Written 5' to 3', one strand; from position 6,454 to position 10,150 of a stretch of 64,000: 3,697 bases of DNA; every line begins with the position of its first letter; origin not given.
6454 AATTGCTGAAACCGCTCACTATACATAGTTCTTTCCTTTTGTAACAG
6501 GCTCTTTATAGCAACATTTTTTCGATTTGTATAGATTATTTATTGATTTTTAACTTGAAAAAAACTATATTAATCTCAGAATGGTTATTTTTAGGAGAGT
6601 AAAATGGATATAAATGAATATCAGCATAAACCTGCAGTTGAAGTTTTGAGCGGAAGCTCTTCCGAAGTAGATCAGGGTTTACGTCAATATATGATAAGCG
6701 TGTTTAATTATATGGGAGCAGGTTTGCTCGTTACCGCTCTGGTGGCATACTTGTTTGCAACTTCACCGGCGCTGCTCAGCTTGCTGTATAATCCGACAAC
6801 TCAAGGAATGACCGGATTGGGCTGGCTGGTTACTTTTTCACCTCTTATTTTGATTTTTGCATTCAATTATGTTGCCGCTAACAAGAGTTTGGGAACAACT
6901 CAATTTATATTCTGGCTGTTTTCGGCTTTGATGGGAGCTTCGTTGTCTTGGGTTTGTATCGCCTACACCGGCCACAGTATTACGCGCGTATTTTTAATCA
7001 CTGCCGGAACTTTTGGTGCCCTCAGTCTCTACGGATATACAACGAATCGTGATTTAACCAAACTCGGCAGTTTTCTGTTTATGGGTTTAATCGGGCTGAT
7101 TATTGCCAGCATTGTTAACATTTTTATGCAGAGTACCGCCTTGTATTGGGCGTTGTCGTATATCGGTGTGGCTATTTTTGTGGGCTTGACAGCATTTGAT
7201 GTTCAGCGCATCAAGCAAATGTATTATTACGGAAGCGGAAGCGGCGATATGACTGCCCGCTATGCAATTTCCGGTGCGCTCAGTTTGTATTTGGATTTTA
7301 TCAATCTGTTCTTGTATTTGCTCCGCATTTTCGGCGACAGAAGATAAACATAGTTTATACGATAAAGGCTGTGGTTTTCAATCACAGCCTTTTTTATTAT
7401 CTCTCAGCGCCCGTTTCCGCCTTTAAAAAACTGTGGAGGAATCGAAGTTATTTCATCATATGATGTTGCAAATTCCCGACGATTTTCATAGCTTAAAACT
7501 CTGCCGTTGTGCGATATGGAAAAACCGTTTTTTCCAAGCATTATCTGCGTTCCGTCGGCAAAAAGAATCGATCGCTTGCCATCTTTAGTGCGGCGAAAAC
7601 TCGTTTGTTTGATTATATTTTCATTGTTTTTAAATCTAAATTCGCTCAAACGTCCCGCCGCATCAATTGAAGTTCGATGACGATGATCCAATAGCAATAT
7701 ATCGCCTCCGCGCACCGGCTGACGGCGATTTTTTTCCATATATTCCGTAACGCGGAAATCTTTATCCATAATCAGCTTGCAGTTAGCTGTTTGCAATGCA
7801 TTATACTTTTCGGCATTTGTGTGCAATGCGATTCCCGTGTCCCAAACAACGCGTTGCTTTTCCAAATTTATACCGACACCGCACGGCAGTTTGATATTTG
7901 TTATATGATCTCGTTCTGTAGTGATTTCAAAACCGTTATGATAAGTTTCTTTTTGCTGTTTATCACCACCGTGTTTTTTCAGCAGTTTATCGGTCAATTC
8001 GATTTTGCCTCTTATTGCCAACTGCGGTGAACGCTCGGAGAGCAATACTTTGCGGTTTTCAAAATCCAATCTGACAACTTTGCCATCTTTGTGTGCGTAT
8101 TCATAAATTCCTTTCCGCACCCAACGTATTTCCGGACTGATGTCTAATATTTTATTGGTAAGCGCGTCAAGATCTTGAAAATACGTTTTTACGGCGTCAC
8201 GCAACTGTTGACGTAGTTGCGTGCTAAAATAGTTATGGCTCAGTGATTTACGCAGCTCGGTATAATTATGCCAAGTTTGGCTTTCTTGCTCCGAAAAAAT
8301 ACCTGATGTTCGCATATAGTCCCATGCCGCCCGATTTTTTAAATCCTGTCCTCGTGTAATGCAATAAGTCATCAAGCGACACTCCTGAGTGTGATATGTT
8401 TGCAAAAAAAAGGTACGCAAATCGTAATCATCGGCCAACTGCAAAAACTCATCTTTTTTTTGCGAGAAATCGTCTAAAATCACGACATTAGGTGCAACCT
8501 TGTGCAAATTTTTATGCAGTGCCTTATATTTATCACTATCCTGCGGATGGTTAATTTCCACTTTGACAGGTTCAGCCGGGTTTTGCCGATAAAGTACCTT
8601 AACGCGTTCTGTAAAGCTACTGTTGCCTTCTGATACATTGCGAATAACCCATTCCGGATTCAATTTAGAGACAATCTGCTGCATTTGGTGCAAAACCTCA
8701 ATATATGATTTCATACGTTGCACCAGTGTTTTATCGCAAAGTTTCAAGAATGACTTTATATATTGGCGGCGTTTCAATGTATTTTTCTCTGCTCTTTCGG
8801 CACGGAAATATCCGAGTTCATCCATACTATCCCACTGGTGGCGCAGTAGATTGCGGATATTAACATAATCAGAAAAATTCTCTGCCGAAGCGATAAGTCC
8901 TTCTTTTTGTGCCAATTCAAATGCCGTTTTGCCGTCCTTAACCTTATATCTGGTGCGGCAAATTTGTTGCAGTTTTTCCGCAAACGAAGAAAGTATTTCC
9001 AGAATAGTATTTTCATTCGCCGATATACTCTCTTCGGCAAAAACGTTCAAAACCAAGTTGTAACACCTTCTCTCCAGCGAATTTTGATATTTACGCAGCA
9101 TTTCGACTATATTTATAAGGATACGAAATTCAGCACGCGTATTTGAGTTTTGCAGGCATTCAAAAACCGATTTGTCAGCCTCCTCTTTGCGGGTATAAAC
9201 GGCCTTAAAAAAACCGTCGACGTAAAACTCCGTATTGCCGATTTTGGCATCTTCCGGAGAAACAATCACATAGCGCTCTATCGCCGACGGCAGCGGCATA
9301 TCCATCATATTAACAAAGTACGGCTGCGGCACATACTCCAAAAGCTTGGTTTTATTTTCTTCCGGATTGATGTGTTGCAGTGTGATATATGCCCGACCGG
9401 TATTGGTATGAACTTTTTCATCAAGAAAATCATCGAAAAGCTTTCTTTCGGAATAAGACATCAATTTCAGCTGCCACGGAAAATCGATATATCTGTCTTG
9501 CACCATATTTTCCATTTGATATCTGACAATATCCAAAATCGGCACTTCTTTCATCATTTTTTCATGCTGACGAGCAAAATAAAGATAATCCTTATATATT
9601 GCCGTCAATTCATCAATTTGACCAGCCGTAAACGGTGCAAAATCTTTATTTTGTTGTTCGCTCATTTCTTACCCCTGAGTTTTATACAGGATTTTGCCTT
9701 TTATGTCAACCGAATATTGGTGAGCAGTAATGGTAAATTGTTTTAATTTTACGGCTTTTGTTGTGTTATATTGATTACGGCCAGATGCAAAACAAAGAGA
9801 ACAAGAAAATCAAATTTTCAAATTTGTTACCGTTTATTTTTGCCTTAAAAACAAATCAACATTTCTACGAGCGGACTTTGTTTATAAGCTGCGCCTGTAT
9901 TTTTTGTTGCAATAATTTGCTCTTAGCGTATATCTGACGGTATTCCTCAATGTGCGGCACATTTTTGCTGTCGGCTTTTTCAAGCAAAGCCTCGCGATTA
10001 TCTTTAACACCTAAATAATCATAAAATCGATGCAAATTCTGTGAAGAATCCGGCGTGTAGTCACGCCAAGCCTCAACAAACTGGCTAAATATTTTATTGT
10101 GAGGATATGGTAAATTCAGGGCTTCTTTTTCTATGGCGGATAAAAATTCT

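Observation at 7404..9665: Stand-alone 753-aa protein with two HEPN-type Rx4H modules and no partner gene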

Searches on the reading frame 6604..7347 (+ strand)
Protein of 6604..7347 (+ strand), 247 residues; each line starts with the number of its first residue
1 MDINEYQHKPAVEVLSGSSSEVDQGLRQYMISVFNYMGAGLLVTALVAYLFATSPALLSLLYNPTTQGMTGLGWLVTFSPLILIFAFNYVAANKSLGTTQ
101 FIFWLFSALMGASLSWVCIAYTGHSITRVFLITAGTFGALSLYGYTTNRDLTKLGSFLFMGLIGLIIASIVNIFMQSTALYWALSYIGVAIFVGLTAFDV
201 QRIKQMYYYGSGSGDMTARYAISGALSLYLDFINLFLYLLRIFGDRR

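Call 3: search_protein_families(library=pfam, proteins=[window:6604-7347:+], max_evalue=1)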
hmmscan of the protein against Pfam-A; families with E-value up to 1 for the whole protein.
window:6604-7347:+ (247 aa): 2 families
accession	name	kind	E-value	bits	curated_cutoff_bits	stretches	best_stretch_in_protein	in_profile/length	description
PF01027.25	Bax1-I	-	8.8e-63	212.3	34.1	1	27-243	1-207/207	Inhibitor of apoptosis-promoting Bax1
PF09801.14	SYS1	-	0.22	12.1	22.3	0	56-198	42-132/144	Integral membrane protein S linking to the trans Golgi network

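Call 4: search_protein_families(library=ncbifam, proteins=[window:6604-7347:+], max_evalue=1)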
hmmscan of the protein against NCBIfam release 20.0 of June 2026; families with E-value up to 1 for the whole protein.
window:6604-7347:+ (247 aa): 2 families
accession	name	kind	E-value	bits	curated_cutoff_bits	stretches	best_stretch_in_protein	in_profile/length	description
NF045951.1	MAG0110_fam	subfamily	2.4e-16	59.7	98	1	28-244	13-236/237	MAG0110 family membrane protein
NF007765.0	PRK10447.1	equivalog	2.2e-06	27.6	353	1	73-244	51-214/219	FtsH protease modulator YccA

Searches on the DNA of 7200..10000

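Call 49: search_rna_families(source=window, start=7200, end=10000, threshold=evalue, max_evalue=1)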
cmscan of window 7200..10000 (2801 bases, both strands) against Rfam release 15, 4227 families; matches with E-value up to 1: 2.
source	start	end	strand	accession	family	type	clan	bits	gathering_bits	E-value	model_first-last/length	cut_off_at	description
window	7302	7395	+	RF02728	HrrF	Gene; sRNA;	-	24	77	0.29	1-116/116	no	Haemophilus regulatory RNA responsive to iron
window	7381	7465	-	RF00339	snoR60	Gene; snRNA; snoRNA; CD-box;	CL00074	22.9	40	0.15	1-72/72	no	Small nucleolar RNA snoR60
